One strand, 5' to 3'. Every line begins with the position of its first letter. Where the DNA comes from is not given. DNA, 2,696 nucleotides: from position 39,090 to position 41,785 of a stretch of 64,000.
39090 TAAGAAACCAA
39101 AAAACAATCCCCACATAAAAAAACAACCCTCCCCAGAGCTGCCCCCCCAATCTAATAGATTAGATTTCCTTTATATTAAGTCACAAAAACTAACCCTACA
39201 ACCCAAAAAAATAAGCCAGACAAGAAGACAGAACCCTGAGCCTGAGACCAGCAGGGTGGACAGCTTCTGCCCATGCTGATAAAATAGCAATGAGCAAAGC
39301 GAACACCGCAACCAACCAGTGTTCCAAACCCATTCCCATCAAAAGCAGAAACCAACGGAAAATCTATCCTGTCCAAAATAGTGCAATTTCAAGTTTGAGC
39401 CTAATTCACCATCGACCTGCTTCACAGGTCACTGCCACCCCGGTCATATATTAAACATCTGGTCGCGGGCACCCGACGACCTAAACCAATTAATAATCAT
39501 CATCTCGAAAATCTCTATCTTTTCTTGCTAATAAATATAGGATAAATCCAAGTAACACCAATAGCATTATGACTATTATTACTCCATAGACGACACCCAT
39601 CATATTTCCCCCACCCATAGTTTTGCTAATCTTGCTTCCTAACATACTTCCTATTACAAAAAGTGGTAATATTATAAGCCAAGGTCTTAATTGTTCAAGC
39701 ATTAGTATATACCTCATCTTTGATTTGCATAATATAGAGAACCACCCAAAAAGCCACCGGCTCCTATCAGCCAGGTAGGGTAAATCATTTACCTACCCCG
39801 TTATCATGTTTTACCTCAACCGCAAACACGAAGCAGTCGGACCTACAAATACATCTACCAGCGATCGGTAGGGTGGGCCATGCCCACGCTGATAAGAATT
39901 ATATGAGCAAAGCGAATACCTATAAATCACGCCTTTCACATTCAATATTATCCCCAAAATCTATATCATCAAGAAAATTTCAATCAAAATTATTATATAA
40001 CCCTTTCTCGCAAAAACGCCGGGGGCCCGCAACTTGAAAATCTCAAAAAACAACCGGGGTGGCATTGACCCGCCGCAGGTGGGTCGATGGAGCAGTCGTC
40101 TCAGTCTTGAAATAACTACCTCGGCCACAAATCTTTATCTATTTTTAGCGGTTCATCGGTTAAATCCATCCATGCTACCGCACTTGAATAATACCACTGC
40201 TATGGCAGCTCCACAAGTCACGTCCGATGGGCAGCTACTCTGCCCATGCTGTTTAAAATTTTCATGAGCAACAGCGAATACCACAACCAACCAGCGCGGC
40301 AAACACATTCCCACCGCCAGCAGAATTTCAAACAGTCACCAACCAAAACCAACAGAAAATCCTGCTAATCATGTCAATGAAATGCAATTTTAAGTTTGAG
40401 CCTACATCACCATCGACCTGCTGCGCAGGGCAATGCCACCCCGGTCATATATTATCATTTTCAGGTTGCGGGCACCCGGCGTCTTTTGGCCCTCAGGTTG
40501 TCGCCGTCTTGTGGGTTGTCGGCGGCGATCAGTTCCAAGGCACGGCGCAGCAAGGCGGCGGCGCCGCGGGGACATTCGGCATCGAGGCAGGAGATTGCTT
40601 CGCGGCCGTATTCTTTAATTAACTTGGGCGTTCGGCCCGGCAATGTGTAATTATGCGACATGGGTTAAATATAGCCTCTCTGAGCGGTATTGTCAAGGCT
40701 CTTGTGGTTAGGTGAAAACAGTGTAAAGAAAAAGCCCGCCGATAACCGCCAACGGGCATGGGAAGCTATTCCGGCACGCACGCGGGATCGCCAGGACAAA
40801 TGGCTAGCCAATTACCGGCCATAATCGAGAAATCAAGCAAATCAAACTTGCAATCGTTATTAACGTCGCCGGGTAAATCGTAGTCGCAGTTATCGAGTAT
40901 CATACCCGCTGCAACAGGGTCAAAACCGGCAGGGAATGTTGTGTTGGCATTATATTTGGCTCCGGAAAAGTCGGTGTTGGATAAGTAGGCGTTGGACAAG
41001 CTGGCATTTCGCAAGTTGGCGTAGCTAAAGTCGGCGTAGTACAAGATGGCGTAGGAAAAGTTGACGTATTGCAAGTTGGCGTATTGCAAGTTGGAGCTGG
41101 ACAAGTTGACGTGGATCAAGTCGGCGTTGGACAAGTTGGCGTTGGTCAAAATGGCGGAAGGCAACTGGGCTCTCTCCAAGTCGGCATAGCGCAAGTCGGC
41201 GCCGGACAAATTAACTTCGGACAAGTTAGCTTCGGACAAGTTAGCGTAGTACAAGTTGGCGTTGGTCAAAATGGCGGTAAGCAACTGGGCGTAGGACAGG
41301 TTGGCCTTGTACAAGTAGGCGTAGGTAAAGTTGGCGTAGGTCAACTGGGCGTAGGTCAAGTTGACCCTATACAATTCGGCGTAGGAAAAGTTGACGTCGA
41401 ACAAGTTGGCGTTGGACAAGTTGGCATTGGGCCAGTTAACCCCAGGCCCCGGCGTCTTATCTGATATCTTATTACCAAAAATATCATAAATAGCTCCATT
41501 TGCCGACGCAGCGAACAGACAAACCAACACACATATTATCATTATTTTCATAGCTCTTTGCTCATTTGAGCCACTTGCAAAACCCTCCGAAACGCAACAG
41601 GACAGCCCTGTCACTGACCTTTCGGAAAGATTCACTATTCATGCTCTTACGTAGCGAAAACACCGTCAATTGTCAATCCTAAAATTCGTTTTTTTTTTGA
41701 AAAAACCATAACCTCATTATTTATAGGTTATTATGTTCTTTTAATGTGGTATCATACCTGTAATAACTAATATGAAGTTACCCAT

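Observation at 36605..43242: Dispersed two-module hairpin repeat family with compensatory stem changes (MITE/REP-like or a small-RNA family)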

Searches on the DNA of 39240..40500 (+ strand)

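Call 30: search_dna_similar(query=window:39240-40500:+, collection=plasmids, mode=distant, max_evalue=0.01, max_rows=10)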
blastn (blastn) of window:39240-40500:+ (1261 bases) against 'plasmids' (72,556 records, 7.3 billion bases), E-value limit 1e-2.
No match.

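Call 31: search_dna_similar(query=window:39240-40500:+, collection=phages, mode=distant, max_evalue=0.01, max_rows=10)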
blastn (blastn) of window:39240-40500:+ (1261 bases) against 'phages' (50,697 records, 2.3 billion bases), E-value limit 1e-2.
No match.
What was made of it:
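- Tried and rejected: Known relatives. blastn against plasmids and phages found nothing (calls 30, 31).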

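Call 85: build_rna_model(alignment_id=A8, structure=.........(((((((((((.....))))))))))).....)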
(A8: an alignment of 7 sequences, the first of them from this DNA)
Model R1 built from alignment A8 (7 sequences, 41 columns); structure: as given.
model positions 39; base pairs 11; branch points 0; effective number of sequences 7; information 1.126 bits per position. Calibrated on 0.2 Mb of random sequence (short: E-values are rough).
structure used (alignment columns):
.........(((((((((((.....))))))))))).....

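Call 86: search_with_rna_model(model_id=R1, source=window, filters=off, max_evalue=10)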
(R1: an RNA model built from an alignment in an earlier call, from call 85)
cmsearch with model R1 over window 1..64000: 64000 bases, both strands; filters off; matches with E-value up to 10: 14.
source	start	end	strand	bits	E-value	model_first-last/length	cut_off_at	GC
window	39405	39443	-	55.6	2.1e-11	1-39/39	no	0.62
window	40406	40444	-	55.5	2.2e-11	1-39/39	no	0.67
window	43184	43222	+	53.7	5.9e-11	1-39/39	no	0.67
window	40054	40094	+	45.8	4.6e-09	1-39/39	no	0.71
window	43193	43217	-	16.3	0.048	10-34/39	no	0.68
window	2400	2449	-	14.7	0.12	6-39/39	no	0.48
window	40411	40435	+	10.8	0.97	10-34/39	no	0.64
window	51844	51887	-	8.8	2.9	1-39/39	no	0.55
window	34038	34065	-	8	4.4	1-39/39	no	0.57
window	51677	51711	-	7.7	5.3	1-39/39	no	0.6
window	38399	38415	+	7.7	5.3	1-39/39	no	0.65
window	61315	61349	+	7.6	5.7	1-39/39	no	0.74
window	53392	53441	+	7.5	5.9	1-39/39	no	0.46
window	40063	40089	-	6.7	9.1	10-34/39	no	0.67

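Call 87: search_with_rna_model(model_id=R1, sources=[L003, L013, L024, L030, L036, L037, L123, L124, L125, L246, L247, L248, L249, L250, L251, L252, L253, L254, L255, L150, L195, L155, L056, L046, L055], max_evalue=10)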
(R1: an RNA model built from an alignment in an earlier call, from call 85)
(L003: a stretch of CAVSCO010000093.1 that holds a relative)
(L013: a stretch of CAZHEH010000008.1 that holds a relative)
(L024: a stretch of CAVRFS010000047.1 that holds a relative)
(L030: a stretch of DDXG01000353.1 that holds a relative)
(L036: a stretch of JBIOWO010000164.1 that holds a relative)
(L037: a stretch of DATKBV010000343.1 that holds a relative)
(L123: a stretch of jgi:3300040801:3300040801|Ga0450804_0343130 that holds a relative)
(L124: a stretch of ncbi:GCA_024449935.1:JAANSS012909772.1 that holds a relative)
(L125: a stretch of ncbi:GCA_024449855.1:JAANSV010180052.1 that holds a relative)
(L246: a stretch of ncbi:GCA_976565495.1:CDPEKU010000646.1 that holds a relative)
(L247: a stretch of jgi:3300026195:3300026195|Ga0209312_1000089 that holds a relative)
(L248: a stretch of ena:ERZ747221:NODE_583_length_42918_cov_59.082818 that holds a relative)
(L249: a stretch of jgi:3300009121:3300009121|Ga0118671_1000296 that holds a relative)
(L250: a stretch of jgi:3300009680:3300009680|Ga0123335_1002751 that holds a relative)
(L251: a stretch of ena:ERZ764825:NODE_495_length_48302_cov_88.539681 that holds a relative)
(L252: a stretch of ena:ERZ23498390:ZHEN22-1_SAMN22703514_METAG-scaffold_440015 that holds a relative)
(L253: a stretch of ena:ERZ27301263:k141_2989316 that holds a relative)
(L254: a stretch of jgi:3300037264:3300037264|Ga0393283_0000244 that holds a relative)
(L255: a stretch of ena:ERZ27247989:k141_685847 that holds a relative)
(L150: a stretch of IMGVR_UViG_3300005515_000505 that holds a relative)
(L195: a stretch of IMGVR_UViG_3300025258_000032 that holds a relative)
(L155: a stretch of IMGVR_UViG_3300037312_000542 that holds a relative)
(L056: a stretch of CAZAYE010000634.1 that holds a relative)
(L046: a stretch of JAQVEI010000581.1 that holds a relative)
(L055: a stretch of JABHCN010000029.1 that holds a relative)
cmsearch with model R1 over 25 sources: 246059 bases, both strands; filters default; matches with E-value up to 10: 56.
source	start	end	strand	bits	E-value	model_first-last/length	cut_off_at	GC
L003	5999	6037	+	54.4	1.6e-10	1-39/39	no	0.69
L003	6051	6090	-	50.7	1.2e-09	1-39/39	no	0.68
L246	2305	2343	+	49.7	2.1e-09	1-39/39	no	0.69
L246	2357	2396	-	45.5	2.1e-08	1-39/39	no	0.68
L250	13604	13638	-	37.8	1.4e-06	6-39/39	no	0.69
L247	13604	13643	-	34.5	8.8e-06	1-39/39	no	0.65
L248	8366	8405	-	34.5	8.8e-06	1-39/39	no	0.65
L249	13604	13643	-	34.5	8.8e-06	1-39/39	no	0.65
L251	6302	6341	-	34.5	8.8e-06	1-39/39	no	0.65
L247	13548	13591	+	23.9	0.0029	6-39/39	no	0.64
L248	8310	8353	+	23.9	0.0029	6-39/39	no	0.64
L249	13548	13591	+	23.9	0.0029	6-39/39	no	0.64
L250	13548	13591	+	23.9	0.0029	6-39/39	no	0.64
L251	6246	6289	+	23.9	0.0029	6-39/39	no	0.64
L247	15119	15161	-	20.6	0.017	1-39/39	no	0.65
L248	9881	9923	-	20.6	0.017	1-39/39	no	0.65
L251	7817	7859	-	20.6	0.017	1-39/39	no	0.65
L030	4485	4523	-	19.9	0.026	1-39/39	no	0.69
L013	2265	2309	+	19.4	0.034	1-39/39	no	0.8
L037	1409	1436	-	19.2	0.037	1-39/39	no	0.71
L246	2314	2338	-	18.6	0.053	10-34/39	no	0.68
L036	242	284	+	16.9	0.13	1-39/39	no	0.77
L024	7240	7276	+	16.5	0.17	1-39/39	no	0.7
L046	235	252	+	15.5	0.29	1-39/39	no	0.67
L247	13609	13634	+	14.2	0.57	10-34/39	no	0.69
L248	8371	8396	+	14.2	0.57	10-34/39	no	0.69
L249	13609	13634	+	14.2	0.57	10-34/39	no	0.69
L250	13609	13634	+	14.2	0.57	10-34/39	no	0.69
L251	6307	6332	+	14.2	0.57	10-34/39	no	0.69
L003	6012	6028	-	13.5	0.87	14-30/39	no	0.76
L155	5342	5384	+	13.2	0.98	1-39/39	no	0.7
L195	4825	4863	-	12.8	1.3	1-39/39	no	0.74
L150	2365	2405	+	12.8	1.3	1-39/39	no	0.66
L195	2176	2216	+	12.8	1.3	1-39/39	no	0.66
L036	5066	5120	-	11.9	2.1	1-39/39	no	0.55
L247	6616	6696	-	11.9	2.1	1-39/39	no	0.54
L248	1378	1458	-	11.9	2.1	1-39/39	no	0.54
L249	6616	6696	-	11.9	2.1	1-39/39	no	0.54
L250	6616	6696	-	11.9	2.1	1-39/39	no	0.54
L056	1843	1880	-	11.8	2.1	1-39/39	no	0.61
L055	1610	1650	-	11.8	2.1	1-39/39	no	0.66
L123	5119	5161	-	11.1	3.3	1-39/39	no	0.65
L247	464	500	-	10.8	3.7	1-39/39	no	0.73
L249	464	500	-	10.8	3.7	1-39/39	no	0.73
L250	464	500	-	10.8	3.7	1-39/39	no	0.73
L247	5698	5739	-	10.6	4.1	1-39/39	no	0.64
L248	460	501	-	10.6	4.1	1-39/39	no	0.64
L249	5698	5739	-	10.6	4.1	1-39/39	no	0.64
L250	5698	5739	-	10.6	4.1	1-39/39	no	0.64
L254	3731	3767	-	10.6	4.1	1-39/39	no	0.65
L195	7719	7758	+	10.1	5.5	1-39/39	no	0.75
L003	2733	2764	+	10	5.9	1-39/39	no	0.72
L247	14720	14754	+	9.9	6.1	1-39/39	no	0.71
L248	9482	9516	+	9.9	6.1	1-39/39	no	0.71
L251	7418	7452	+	9.9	6.1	1-39/39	no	0.71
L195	6933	6969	-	9.7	6.9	1-39/39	no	0.76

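Call 91: search_with_rna_model(model_id=R1, sources=[L256, L257], filters=off, max_evalue=1, show_alignments=4)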
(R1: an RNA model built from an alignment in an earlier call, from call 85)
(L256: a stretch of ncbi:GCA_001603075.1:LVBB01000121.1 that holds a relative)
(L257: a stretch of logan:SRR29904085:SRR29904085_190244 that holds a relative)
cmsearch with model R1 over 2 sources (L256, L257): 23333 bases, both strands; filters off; matches with E-value up to 1: 5.
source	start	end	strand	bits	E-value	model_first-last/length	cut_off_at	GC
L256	12310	12362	-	11.3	0.28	1-39/39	no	0.6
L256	6578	6603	+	10.9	0.34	1-39/39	no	0.69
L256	20600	20622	+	10.7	0.38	1-39/39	no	0.52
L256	18475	18489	+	10.5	0.41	1-39/39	no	0.87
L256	13167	13197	-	10.3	0.48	1-39/39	no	0.77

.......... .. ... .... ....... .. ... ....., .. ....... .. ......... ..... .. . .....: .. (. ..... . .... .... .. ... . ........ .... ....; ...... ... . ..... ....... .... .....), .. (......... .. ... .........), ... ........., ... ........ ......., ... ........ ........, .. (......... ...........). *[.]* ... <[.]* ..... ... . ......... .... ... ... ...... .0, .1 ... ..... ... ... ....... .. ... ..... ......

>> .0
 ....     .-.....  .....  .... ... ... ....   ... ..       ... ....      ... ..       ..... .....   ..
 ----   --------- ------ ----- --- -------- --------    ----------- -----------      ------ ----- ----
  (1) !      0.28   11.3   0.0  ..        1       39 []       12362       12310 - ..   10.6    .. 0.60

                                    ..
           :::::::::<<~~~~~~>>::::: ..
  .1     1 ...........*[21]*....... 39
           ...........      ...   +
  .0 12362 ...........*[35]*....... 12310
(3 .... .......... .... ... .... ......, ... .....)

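Call 95: search_with_rna_model(model_id=R1, sources=[window, L003, L246, L247], max_evalue=0.03, make_alignment=true, show_alignments=0)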
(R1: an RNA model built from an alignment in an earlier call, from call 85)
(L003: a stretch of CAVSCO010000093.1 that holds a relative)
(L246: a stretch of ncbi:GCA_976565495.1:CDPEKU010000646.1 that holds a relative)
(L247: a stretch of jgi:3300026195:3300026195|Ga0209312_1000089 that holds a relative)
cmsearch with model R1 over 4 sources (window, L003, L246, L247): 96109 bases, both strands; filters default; matches with E-value up to 0.03: 12.
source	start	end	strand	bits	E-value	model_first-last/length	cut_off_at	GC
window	39405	39443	-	55.6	3.2e-11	1-39/39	no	0.62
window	40406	40444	-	55.5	3.4e-11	1-39/39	no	0.67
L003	5999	6037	+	54.4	6.1e-11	1-39/39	no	0.69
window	43184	43222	+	53.7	8.9e-11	1-39/39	no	0.67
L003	6051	6090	-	50.7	4.6e-10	1-39/39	no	0.68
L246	2305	2343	+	49.7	8.2e-10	1-39/39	no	0.69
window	40054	40094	+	45.8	6.9e-09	1-39/39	no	0.71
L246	2357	2396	-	45.5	8.2e-09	1-39/39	no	0.68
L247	13604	13643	-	34.5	3.5e-06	1-39/39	no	0.65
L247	13548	13591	+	23.9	0.0011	6-39/39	no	0.64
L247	15119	15161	-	20.6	0.0068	1-39/39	no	0.65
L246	2314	2338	-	18.6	0.021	10-34/39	no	0.68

Alignment A9: 12 matches aligned to the model, 53 columns, each read 5' to 3' on its own strand. Consensus structure (alignment columns), stored with it:
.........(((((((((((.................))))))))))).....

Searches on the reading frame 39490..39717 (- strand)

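Call 28: search_protein_families(library=pfam, proteins=[window:39490-39717:-], max_evalue=0.01)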
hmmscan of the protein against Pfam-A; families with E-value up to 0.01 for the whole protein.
window:39490-39717:- (75 aa): 1 family
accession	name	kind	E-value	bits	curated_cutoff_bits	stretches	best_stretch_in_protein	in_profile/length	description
PF13520.12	AA_permease_2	-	0.0085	15.5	27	1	20-65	9-56/427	Amino acid permease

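Call 72: search_protein_families(library=ncbifam, proteins=[window:39490-39717:-], max_evalue=0.1)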
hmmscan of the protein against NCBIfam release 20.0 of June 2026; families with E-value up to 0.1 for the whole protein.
window:39490-39717:- (75 aa): 1 family
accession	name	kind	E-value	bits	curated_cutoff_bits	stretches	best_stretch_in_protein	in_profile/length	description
TIGR03082.1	Gneg_AbrB_dup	domain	0.0011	18.8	94.7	1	9-65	44-100/157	membrane protein AbrB duplication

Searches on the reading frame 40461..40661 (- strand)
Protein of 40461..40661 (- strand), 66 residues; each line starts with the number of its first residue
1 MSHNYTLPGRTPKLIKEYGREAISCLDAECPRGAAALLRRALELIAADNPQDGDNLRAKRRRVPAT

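Call 28: search_protein_families(library=pfam, proteins=[window:40461-40661:-], max_evalue=0.01)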
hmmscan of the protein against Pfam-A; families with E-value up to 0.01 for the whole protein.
window:40461-40661:- (66 aa): 1 family
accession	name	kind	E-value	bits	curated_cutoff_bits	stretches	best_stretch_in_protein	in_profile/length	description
PF13643.11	DUF4145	-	0.00073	20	23.1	1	20-59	1-40/88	Domain of unknown function (DUF4145)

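Call 72: search_protein_families(library=ncbifam, proteins=[window:40461-40661:-], max_evalue=0.1)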
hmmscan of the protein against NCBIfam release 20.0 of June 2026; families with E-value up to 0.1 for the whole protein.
window:40461-40661:- (66 aa): 0 families

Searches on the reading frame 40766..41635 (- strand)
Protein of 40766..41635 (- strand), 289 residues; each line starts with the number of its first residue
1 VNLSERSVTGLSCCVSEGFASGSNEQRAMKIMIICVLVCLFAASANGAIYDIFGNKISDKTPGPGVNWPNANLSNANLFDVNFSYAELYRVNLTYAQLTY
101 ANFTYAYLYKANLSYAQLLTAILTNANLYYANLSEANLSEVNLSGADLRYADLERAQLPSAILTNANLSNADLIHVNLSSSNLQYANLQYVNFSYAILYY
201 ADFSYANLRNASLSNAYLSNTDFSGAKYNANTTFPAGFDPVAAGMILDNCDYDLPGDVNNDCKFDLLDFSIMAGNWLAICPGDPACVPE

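Call 28: search_protein_families(library=pfam, proteins=[window:40766-41635:-], max_evalue=0.01)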
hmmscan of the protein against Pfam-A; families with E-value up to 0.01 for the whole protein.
window:40766-41635:- (289 aa): 4 families
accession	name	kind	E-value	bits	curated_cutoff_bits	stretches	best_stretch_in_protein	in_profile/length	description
PF00805.28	Pentapeptide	-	4.5e-44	148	20.2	5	126-165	1-40/40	Pentapeptide repeats (8 copies)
PF13599.13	Pentapeptide_4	-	1.4e-17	63.9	38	3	161-223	6-68/78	Pentapeptide repeat region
PF13576.12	Pentapeptide_3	-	4.6e-13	49.6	27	0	164-206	2-47/48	Pentapeptide repeats (9 copies)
PF25296.1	Decapeptide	-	2.2e-08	34.3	45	1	83-152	2-71/74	Decapeptide repeat region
